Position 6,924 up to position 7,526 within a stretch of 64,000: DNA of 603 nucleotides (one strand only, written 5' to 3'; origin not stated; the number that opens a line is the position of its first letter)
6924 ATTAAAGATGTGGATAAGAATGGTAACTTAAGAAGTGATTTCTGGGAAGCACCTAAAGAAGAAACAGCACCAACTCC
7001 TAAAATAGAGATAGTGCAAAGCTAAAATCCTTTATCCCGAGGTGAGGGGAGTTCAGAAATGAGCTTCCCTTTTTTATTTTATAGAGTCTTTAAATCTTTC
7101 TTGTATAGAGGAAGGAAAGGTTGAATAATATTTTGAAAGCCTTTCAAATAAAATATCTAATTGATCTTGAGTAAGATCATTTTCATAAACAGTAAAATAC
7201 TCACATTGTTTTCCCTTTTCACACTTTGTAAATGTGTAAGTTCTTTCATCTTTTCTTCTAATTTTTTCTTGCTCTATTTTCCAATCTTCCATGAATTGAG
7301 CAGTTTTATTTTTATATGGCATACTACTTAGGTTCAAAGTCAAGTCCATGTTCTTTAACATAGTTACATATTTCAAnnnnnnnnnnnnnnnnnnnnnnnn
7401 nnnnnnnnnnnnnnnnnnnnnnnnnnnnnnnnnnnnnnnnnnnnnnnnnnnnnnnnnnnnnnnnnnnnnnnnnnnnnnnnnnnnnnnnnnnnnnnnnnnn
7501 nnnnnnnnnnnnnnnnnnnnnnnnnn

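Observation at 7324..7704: Minimal SET-domain methyltransferase in a phage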

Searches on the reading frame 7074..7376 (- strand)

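Call 3: search_protein_families(library=pfam, proteins=[window:7074-7376:-], max_evalue=0.1)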
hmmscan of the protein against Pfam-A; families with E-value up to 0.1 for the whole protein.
window:7074-7376:- (100 aa): 1 family
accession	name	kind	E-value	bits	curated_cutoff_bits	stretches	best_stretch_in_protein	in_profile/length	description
PF24567.1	ANKLE2_3rd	-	0.096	13.9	27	0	9-44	44-79/101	ANKLE2 third alpha/beta domain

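Call 4: search_protein_families(library=phrogs, proteins=[window:7074-7376:-], max_evalue=0.01)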
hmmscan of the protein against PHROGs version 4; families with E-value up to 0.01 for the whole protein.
window:7074-7376:- (100 aa): 0 families

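Call 83: search_protein_families(library=ncbifam, proteins=[window:7074-7322:-], max_evalue=0.01)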
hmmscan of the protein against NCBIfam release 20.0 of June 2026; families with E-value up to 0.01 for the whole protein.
window:7074-7322:- (82 aa): 0 families

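Call 84: search_protein_families(library=padloc, proteins=[window:7074-7322:-], max_evalue=0.01)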
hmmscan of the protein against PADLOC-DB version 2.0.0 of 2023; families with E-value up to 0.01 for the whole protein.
window:7074-7322:- (82 aa): 0 families
